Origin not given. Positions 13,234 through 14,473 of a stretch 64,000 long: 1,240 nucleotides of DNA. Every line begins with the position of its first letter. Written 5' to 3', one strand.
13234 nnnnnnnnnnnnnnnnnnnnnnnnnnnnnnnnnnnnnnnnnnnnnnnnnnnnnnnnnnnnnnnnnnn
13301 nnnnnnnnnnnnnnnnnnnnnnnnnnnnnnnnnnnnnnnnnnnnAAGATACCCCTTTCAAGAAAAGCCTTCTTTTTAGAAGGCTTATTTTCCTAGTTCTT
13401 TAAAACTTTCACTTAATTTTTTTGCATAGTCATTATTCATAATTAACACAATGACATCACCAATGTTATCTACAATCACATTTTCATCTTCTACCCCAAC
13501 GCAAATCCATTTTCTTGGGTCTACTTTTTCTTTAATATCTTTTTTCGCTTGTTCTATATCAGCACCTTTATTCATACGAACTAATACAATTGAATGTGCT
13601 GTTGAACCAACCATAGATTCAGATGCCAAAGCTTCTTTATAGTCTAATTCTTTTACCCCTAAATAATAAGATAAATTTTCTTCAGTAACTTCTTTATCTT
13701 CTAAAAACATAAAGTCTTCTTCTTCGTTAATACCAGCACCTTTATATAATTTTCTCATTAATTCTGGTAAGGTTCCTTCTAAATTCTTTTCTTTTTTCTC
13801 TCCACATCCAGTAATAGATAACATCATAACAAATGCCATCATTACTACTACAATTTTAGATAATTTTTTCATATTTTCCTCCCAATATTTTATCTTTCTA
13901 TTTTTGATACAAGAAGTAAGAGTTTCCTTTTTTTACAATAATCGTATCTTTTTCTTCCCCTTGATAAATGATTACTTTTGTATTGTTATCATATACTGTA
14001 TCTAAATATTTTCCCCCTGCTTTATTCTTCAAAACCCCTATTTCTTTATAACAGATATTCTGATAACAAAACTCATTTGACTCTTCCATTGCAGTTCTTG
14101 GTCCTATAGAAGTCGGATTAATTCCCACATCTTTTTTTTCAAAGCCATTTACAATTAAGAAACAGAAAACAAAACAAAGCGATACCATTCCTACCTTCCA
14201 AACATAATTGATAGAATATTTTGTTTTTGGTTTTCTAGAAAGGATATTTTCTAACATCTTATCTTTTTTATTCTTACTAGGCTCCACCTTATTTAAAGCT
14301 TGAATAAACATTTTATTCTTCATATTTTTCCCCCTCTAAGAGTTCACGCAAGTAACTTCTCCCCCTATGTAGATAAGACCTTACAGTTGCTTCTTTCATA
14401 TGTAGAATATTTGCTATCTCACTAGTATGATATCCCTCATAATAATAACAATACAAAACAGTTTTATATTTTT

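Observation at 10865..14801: ECF sigma/anti-sigma pair in one operon with a DUF4358 lipoprotein and an MBOAT-DHHW acyltransferase pair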

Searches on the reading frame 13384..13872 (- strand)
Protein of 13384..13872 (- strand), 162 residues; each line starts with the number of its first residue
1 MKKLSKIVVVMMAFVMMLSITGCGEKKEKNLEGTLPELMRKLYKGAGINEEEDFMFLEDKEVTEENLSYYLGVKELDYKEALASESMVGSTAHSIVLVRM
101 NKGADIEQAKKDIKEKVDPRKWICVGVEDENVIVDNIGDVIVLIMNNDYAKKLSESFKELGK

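Call 3: search_protein_families(library=pfam, proteins=[window:13384-13872:-], max_evalue=0.01)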
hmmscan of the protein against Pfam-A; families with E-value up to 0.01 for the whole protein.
window:13384-13872:- (162 aa): 2 families
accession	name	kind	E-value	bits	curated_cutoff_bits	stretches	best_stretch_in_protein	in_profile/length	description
PF14270.11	DUF4358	-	1e-05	26.1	25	1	59-121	9-71/102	Domain of unknown function (DUF4358)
PF09346.15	SMI1_KNR4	-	0.0004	21.4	25.4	1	27-159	10-121/125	SMI1 / KNR4 family (SUKH-1)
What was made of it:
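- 13384..13872 (-): DUF4358-like lipoprotein, 162 aa (lipobox ITG-C23). Pfam DUF4358 scores 26.1 bits against a cutoff of 25 (call 3).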

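Call 4: search_protein_families(library=ncbifam, proteins=[window:13384-13872:-], max_evalue=0.01)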
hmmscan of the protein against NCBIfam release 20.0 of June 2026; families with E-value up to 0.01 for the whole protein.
window:13384-13872:- (162 aa): 0 families

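Call 10: search_solved_structures(query=window:13384-13872:-, max_evalue=10, show_alignments=1)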
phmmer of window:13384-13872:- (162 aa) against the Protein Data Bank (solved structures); distinct sequences matched with E-value up to 10: 0.

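Call 35: find_homologous_proteins(query=window:13384-13872:-, max_evalue=0.001)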
Query window:13384-13872:- (162 aa): 856 proteins with E <= 0.001 among 1097 candidates; the best 120 are listed.
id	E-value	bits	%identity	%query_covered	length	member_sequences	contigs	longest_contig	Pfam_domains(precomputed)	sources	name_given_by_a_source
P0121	1.2e-96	338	100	100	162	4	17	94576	-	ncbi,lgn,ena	-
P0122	8.9e-95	332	99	100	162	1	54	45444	-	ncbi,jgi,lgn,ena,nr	ncbi:MAG: DUF4358 domain-containing protein [Bacilli bacterium]|jgi:hypothetical protein|nr:DUF4358 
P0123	2.4e-94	331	98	100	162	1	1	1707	-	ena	-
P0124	1.3e-91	322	96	100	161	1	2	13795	-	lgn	-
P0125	6.5e-90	317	96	100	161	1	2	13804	-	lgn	-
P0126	9.4e-90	316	95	100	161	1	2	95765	-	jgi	-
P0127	1.9e-85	302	94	100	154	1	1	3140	-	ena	-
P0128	5.5e-81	288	87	100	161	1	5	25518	PF14270.12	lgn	-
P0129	2.7e-79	282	84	100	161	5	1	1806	PF14270.12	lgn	-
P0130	2.3e-77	276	85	100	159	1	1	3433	PF14270.12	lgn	-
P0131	8.2e-77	274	84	100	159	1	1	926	PF14270.12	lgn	-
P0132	2.4e-74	266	80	100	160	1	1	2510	-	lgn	-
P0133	9.1e-73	261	77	100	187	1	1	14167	-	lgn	-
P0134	1.9e-72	260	77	100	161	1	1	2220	-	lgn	-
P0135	6.8e-69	248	78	99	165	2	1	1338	-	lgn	-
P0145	3.1e-47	178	59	99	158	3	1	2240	PF14270.12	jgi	-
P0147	9.3e-47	177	55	98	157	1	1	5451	PF14270.12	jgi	jgi:Domain of unknown function (DUF4358)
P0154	4.0e-45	171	55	98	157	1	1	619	PF14270.12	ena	-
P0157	7.2e-45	171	55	98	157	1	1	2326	PF14270.12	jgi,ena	-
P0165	7.0e-44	167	60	82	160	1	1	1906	PF14270.12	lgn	-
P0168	1.6e-43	166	56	98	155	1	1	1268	PF14270.12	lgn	-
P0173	2.3e-43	166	56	98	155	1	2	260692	PF14270.12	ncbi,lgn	-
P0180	4.1e-43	165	53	99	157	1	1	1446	PF14270.12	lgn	-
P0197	2.2e-42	162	54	99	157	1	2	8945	PF14270.12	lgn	-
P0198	2.3e-42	162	54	99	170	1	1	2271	PF14270.12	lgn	-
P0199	2.3e-42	162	50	98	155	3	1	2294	PF14270.12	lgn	-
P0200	2.6e-42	162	51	98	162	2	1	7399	PF14270.12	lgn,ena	-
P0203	3.4e-42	162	54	99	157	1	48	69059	PF14270.12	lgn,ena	-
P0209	9.6e-42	160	58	97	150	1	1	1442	PF14270.12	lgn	-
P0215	1.5e-41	160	57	97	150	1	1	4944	PF14270.12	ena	-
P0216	2.0e-41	159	49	99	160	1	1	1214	PF14270.12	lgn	-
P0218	2.8e-41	159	57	97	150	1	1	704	PF14270.12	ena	-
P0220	3.2e-41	159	51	98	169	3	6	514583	-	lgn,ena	-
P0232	1.7e-40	156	49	99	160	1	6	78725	-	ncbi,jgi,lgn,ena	-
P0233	1.7e-40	156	48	94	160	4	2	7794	PF14270.12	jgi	-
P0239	2.9e-40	156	58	85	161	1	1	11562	-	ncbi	-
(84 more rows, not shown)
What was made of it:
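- On DUF4358: Several homologues carry a precomputed PF14270 hit, and NCBI names a 99%-identical protein as DUF4358 (call 35).
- Checked: However, NCBI names a 99%-identical protein as DUF4358 (call 35), and 856 homologues exist.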

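Call 50: predict_structure(alignment_id=A2)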
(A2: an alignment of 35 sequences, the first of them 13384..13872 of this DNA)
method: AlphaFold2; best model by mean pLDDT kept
length: 162 residues; sequences in the alignment: 35
mean_pLDDT: 88.0   pTM: 0.79
mean pLDDT of the five models: 88.0, 87.8, 87.6, 86.8, 86.4
residues with pLDDT >= 90: 111; 70-90: 23; 50-70: 23; < 50: 5
segments of 3 or more residues with pLDDT < 50: 22-26
pLDDT, mean of each block of 10 residues (from residue 1): 58 58 58 97 96 90 98 98 88 95 97 96 87 98 97 97 86
secondary structure, 60 per line:
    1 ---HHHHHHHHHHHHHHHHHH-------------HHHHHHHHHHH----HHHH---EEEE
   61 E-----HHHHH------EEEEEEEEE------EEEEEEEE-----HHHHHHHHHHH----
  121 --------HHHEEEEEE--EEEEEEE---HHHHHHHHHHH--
elements in order: H4-21 H35-45 H50-53 E57-61 H67-71 E78-86 E93-100 H106-116 E132-137 E140-146 H150-160

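Call 53: fold_search(model_id=the predicted structure, library=pdb)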
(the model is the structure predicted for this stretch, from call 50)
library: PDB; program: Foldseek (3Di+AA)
matches with E <= 10: 1080; with E <= 0.001: 0
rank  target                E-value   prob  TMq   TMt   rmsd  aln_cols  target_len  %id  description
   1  7c5i_P                5.1e-02  0.18  0.22  0.13  18.2       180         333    8  Crystal Structure of C150A mutant of Glyceraldehyde-3-phosphate-dehydrogenase1 from Escherichia coli complexed with PO (released 2021-05-26)
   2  3k8g_A                7.0e-02  0.85  0.40  0.28   9.4       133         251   10  Structure of crystal form I of TP0453 (released 2010-10-27)
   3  3k8g_B                8.4e-02  0.87  0.39  0.28   9.7       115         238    9  Structure of crystal form I of TP0453 (released 2010-10-27)
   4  6fzi_A                9.5e-02  0.14  0.21  0.13  18.4       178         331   10  Crystal Structure of a Clostridial Dehydrogenase at 2.55 Angstroems Resolution (released 2019-03-27)
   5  9y4u_B                1.2e-01  0.21  0.21  0.13  13.9        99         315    9  Crystal structure of glyceraldehyde-3-phosphate dehydrogenase (GAPDH) from Neisseria gonorrhoeae in complex with NAD ( (released 2025-09-17)
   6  5utm_A                1.4e-01  0.18  0.19  0.11  12.9        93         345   12  Mutant Structures of Streptococcus Agalactiae GBS Glyceraldehyde-3-Phosphate Dehydrogenase (GAPDH) (released 2018-02-28)
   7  6fd3                  1.5e-01  0.30  0.26  0.16   8.7       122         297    9  Thiophosphorylated PAK3 kinase domain (released 2018-01-03)
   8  6fzi_C                1.5e-01  0.16  0.20  0.12  13.6        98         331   12  Crystal Structure of a Clostridial Dehydrogenase at 2.55 Angstroems Resolution (released 2019-03-27)
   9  7yd4                  1.5e-01  0.35  0.33  0.30  10.8       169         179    9  Crystal structure of an N terminal truncated secreted protein, Rv0398c from Mycobacterium tuberculosis (released 2023-06-28)
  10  5vmt_D                2.0e-01  0.14  0.20  0.11  13.6        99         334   11  Crystal structure of a glyceraldehyde-3-phosphate dehydrogenase from Neisseria gonorrhoeae bound to NAD (released 2017-05-10)
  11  3k8h_B                2.2e-01  0.66  0.37  0.25  10.5       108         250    8  Structure of crystal form I of TP0453 (released 2010-10-27)
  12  5vd1                  2.2e-01  0.16  0.21  0.14   6.8        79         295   14  CRYSTAL STRUCTURE OF HUMAN MYT1 KINASE DOMAIN IN COMPLEX WITH PHA-848125 (released 2017-08-23)
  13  1xyg_A                2.4e-01  0.12  0.19  0.11  12.8       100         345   14  X-RAY STRUCTURE OF GENE PRODUCT FROM ARABIDOPSIS THALIANA AT2G19940 (released 2004-11-23)
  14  3k8h_A                2.5e-01  0.60  0.36  0.25   9.5       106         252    8  Structure of crystal form I of TP0453 (released 2010-10-27)
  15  7u4s_B                2.5e-01  0.15  0.22  0.12  13.6       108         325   14  Structure of Glyceraldehyde-3-Phosphate Dehydrogenase from Candida albicans (released 2022-04-27)
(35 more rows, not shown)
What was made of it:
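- Tried and rejected: The best hit had probability 0.85 and TM-score 0.40, to T. pallidum TP0453 (calls 50, 53).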

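Call 84: find_encoding_contigs(protein=P0220, flank=4000, max_places=1)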
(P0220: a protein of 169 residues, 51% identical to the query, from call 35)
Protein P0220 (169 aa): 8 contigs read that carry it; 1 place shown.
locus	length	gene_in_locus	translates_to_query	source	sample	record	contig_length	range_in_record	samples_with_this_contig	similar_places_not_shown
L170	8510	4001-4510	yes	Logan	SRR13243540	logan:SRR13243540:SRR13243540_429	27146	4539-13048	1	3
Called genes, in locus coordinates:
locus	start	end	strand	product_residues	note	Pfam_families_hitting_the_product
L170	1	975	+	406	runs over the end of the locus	PF00365:PFK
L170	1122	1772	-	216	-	-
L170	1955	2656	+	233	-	PF00301:Rubredoxin, PF21349:RUBY_RBDX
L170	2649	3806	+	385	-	PF13237:Fer4_10 (faint), PF00037:Fer4, PF12797:Fer4_2 (weak), PF12837:Fer4_6 (weak), PF12838:Fer4_7 (weak), PF21349:RUBY_RBDX (weak), PF02915:Rubrerythrin, PF21349:RUBY_RBDX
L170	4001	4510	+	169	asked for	-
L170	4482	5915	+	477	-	PF03062:MBOAT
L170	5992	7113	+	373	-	PF14286:DHHW (faint)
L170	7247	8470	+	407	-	PF19789:DUF6273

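Call 85: find_encoding_contigs(protein=P0173, flank=4000, max_places=1)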
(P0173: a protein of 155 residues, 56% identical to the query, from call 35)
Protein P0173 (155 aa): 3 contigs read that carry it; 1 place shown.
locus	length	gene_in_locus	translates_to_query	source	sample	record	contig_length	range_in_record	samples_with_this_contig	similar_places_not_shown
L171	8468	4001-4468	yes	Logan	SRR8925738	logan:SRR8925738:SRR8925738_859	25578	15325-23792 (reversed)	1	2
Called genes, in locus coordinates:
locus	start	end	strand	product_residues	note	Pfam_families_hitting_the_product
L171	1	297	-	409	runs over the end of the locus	PF02388:FemAB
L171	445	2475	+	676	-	PF01751:Toprim, PF01131:Topoisom_bac, PF01396:Zn_ribbon_Top1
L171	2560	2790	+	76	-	-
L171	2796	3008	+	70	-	-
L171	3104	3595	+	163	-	PF04542:Sigma70_r2, PF08281:Sigma70_r4_2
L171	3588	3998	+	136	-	-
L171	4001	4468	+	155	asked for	PF14270:DUF4358 (faint)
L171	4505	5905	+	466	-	PF03062:MBOAT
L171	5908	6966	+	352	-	-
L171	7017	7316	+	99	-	-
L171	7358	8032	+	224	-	PF00625:Guanylate_kin, PF13238:AAA_18 (weak)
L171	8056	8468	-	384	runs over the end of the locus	PF01183:Glyco_hydro_25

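Call 86: find_encoding_contigs(protein=P0232, flank=4000, max_places=1)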
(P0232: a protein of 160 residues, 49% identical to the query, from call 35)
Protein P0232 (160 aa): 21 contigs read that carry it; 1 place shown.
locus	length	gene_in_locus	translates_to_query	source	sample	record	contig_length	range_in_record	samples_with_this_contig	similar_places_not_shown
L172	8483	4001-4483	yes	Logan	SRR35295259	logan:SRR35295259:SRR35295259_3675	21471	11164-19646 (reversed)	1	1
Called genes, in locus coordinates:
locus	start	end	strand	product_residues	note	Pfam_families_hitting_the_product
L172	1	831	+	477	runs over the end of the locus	PF00171:Aldedh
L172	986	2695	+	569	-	PF06160:EzrA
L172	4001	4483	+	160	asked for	-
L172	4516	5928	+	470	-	PF03062:MBOAT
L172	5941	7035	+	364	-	PF14286:DHHW (faint)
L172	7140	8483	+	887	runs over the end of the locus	-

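Call 87: find_encoding_contigs(protein=P0239, flank=4000, max_places=1)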
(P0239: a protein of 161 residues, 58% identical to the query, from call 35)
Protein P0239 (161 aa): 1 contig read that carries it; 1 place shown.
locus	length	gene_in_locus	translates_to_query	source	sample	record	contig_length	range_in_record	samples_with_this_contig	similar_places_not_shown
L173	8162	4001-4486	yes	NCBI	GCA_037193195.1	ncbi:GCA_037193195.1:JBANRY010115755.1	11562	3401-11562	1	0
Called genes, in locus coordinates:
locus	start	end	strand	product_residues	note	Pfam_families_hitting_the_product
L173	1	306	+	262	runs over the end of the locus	PF00149:Metallophos, PF13277:YmdB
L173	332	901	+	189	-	PF13240:Zn_Ribbon_1, PF13248:Zn_ribbon_3 (weak), PF03703:bPH_2 (weak)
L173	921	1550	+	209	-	PF13240:Zn_Ribbon_1 (weak), PF13248:Zn_ribbon_3 (faint), PF03703:bPH_2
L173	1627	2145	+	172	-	PF00132:Hexapep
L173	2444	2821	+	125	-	PF22600:MTPAP-like_central (weak), PF18765:Polbeta, PF01909:NTP_transf_2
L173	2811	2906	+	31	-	-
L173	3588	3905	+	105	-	PF13635:DUF4143 (weak)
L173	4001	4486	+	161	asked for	-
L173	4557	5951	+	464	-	PF03062:MBOAT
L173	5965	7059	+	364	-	PF14286:DHHW (faint)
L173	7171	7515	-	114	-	PF05016:ParE_toxin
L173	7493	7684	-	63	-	-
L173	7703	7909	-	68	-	-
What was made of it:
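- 13384..13872 (-): In the reverse check, 4/4 lipoprotein homologues sit directly upstream of an MBOAT gene and a following gene, called DHHW by Pfam in 3 of the 4 (calls 84-87).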

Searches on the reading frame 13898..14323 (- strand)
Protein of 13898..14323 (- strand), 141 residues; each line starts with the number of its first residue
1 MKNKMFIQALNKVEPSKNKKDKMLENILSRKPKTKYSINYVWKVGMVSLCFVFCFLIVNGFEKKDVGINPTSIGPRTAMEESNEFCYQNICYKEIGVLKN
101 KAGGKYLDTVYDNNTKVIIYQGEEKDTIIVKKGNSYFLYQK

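Call 3: search_protein_families(library=pfam, proteins=[window:13898-14323:-], max_evalue=0.01)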
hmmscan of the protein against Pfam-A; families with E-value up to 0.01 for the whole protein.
window:13898-14323:- (141 aa): 0 families

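Call 4: search_protein_families(library=ncbifam, proteins=[window:13898-14323:-], max_evalue=0.01)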
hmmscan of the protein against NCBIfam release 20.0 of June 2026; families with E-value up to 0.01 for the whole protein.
window:13898-14323:- (141 aa): 0 families

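Call 36: find_homologous_proteins(query=window:13898-14323:-, max_evalue=0.001)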
Query window:13898-14323:- (141 aa): 6 proteins with E <= 0.001 among 13 candidates.
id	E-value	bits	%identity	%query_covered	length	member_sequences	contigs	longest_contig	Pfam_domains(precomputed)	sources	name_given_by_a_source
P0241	5.4e-82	291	94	100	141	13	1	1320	-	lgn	-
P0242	2.7e-72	259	84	100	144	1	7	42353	-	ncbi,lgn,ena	-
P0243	1.6e-57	211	70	100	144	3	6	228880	-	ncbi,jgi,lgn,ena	-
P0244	1.0e-50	189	61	100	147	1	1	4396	-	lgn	-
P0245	4.6e-50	187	61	100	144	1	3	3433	-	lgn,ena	-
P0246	5.3e-46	174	60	100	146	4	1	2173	-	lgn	-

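Call 48: predict_structure(alignment_id=A3)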
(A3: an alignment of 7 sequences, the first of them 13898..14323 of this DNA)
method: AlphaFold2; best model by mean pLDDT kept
length: 141 residues; sequences in the alignment: 7
mean_pLDDT: 64.2   pTM: 0.40
mean pLDDT of the five models: 64.2, 63.8, 62.3, 61.2, 47.0
residues with pLDDT >= 90: 9; 70-90: 48; 50-70: 45; < 50: 39
segments of 3 or more residues with pLDDT < 50: 32-45, 60-80
pLDDT, mean of each block of 10 residues (from residue 1): 53 57 59 47 49 52 37 36 78 85 81 85 88 88 86
secondary structure, 60 per line:
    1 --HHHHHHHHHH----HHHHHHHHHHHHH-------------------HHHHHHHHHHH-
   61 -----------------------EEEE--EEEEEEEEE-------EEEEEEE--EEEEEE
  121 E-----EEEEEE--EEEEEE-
elements in order: H3-12 H17-29 H49-59 E84-87 E90-98 E106-112 E115-121 E127-132 E135-140
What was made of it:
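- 13898..14323 (-): Presumed anti-sigma factor, 141 aa: about 39 cytoplasmic residues with two short helices, one transmembrane helix (about residues 40-61), a linker, and an extracytoplasmic beta domain of about 60 aa. The AF2 model has pLDDT 78-88 for residues 84-140 and low confidence elsewhere (call 48).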

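Call 52: fold_search(model_id=the predicted structure, library=pdb)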
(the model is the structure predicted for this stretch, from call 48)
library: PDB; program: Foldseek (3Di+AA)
matches with E <= 10: 390; with E <= 0.001: 0
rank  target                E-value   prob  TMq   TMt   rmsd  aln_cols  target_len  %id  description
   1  7ktr_C                2.8e-01  0.11  0.15  0.06  26.2       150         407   13  Cryo-EM structure of the human SAGA coactivator complex (TRRAP, core) (released 2021-11-10)
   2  6y8z                  6.9e-01  0.13  0.16  0.05  11.7        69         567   17  Structure of Baltic Herring (Clupea Harengus) Phosphoglucomutase 5 (PGM5) (released 2020-12-16)
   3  8t2x_eI               7.7e-01  0.13  0.16  0.15  13.1        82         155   10  Hypomethylated yeast 80S bound with cycloheximide, P-site tRNA, A-site tRNA, messenger RNA and eIF5A, PRE (released 2024-12-11)
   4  1oxs                  8.6e-01  0.38  0.22  0.10   5.9        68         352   12  Crystal structure of GlcV, the ABC-ATPase of the glucose ABC transporter from Sulfolobus solfataricus (released 2003-06-17)
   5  8xl0_F                8.6e-01  0.11  0.18  0.03  21.4       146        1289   12  Citrate-induced filament of human acetyl-coenzyme A carboxylase 1 (ACC1-citrate) (released 2024-10-23)
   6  8xl1_A                1.0e+00  0.20  0.19  0.02   9.0        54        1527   20  Core region of the human acetyl-CoA carboxylase 1 filament in complex with acetyl-CoA (ACC1-inact) (released 2024-10-23)
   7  6exp_B                1.0e+00  0.16  0.14  0.18   6.7        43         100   14  Crystal structure of the SIRV3 AcrID1 (gp02) anti-CRISPR protein (released 2018-01-31)
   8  8c47_B                1.2e+00  0.28  0.17  0.16   3.6        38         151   13  Leishmania ATP-actin monomer in complex with Leishmania profilin (released 2024-03-06)
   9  4qq1_A                1.3e+00  0.23  0.20  0.07   9.6        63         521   14  Crystal structure of the isotype 1 Transferrin binding protein B (TbpB) from serogroup B Neisseria meningitidis (released 2015-04-01)
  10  5bvt                  1.3e+00  0.18  0.19  0.20   9.4        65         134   14  Palmitate-bound pFABP5 (released 2015-08-05)
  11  8xl2_C                1.3e+00  0.16  0.19  0.03   9.0        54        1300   20  Human acetyl-CoA carboxylase 1 filament in complex with acetyl-CoA (ACC1-inact) (released 2024-10-23)
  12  6exp_A                1.3e+00  0.15  0.15  0.21   6.4        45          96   13  Crystal structure of the SIRV3 AcrID1 (gp02) anti-CRISPR protein (released 2018-01-31)
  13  7fyw_A                1.3e+00  0.15  0.17  0.18   9.6        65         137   12  Crystal Structure of apo mouse FABP5, twinned in P21 with beta=90deg (released 2023-06-14)
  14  4d6b                  1.4e+00  0.14  0.17  0.18   9.6        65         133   17  Human myelin protein P2, mutant P38G (released 2015-05-20)
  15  3nec_B                1.4e+00  0.12  0.16  0.14   8.8        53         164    9  Crystal Structure of Toxoplasma gondii Profilin (released 2010-09-29)
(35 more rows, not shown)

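Call 58: search_solved_structures(query=A3, max_evalue=10)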
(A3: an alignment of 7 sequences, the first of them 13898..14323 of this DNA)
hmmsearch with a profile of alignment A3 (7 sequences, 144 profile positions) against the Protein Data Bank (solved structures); distinct sequences matched with E-value up to 10: 0.
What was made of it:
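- On RsiV-type anti-sigma factor: The profile found no PDB sequence at E <= 10 (call 58).
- The anti-sigma role has no homology support (calls 3, 58).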

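Call 77: search_protein_representatives(alignment_id=A3)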
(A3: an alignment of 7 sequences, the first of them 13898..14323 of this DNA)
Query: 7 sequences, 144 profile positions. Proteins with E-value up to 0.001 (for the whole library): 28; up to 1e-10: 9; up to 1e-30: 6. The best 28 are listed.
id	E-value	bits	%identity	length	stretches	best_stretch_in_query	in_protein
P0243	3.8e-76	270.4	-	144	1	1-144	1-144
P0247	1.4e-40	155.1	-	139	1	1-143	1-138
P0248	8.2e-34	133.1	-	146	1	1-144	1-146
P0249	4.8e-32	127.4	-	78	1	1-80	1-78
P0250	3.0e-31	124.8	-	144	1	1-144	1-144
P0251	7.1e-31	123.6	-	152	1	1-143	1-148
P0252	2.7e-28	115.2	-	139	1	1-142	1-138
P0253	3.4e-24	102.0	-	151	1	1-143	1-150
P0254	1.4e-20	90.2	-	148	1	1-143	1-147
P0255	1.5e-10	57.7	-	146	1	1-140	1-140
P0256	3.2e-10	56.6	-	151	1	1-140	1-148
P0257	2.2e-09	54.0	-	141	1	3-136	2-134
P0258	1.3e-08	51.4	-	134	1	1-141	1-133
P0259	8.2e-08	48.8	-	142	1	1-143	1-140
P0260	6.2e-07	46.0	-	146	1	1-143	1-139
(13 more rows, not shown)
